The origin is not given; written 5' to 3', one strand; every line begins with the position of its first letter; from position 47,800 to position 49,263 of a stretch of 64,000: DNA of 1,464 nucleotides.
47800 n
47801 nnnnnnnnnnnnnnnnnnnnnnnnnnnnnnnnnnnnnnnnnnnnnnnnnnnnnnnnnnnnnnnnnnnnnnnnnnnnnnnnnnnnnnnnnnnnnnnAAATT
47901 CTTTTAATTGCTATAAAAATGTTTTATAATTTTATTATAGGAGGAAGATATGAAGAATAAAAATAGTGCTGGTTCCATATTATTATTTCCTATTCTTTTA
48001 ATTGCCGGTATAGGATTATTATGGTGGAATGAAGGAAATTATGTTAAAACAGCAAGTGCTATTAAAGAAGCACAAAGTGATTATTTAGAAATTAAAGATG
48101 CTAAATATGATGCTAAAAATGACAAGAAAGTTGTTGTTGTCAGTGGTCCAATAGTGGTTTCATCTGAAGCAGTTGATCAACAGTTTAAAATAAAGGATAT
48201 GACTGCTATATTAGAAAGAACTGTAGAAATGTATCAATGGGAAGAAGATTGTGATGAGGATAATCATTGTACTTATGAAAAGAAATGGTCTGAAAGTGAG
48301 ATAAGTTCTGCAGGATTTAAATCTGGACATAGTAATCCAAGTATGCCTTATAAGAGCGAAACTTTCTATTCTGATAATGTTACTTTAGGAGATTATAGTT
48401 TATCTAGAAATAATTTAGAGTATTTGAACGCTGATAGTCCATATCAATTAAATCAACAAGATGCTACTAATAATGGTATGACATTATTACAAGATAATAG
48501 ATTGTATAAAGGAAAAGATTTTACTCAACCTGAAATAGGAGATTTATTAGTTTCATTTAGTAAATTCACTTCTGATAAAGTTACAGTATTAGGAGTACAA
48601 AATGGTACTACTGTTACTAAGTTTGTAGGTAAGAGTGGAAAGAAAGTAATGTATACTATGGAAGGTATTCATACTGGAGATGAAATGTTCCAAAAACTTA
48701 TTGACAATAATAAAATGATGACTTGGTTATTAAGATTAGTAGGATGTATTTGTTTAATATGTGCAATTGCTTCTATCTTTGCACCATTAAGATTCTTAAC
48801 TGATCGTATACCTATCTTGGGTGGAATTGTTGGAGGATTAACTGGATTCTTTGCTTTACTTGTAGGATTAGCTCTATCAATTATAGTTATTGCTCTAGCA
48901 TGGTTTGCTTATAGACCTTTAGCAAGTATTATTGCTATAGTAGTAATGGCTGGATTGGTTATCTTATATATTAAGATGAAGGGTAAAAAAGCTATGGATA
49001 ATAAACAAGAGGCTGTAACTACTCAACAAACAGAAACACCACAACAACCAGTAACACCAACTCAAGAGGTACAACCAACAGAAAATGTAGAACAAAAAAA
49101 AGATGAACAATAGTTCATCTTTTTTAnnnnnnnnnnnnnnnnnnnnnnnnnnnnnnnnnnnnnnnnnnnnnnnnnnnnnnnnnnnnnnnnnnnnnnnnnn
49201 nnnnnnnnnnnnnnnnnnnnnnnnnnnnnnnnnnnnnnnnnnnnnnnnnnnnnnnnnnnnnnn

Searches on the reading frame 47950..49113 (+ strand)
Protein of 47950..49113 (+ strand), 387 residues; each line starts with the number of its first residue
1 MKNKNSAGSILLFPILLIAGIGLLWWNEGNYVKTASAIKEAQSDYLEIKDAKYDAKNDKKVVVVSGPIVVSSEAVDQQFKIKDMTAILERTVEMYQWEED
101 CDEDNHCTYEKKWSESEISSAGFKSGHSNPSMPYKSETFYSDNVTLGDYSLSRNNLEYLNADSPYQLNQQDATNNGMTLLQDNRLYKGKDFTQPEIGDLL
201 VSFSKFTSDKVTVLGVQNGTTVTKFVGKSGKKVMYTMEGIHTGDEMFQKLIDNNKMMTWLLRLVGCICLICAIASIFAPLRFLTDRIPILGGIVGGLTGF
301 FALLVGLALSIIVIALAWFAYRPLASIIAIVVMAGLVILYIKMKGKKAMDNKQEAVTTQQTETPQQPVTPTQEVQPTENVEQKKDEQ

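Call 47: find_encoding_contigs(protein=window:47950-49113:+, flank=10000, max_places=1)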
Protein window:47950-49113:+ (387 aa): 24 contigs read that carry it; 1 place shown.
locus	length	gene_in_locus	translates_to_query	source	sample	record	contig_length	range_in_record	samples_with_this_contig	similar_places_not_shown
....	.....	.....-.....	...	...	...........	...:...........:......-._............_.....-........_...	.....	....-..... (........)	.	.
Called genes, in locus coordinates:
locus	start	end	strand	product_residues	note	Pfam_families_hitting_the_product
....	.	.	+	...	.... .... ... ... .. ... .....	-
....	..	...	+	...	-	-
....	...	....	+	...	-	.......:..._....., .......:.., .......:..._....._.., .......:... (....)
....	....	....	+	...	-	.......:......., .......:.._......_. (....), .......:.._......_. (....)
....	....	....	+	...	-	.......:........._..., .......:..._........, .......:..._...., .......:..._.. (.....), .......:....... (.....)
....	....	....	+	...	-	-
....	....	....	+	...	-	-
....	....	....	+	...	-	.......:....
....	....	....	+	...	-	-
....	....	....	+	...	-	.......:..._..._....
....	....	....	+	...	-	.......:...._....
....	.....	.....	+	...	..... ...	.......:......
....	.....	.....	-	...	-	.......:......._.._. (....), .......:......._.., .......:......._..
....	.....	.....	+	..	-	-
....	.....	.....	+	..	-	-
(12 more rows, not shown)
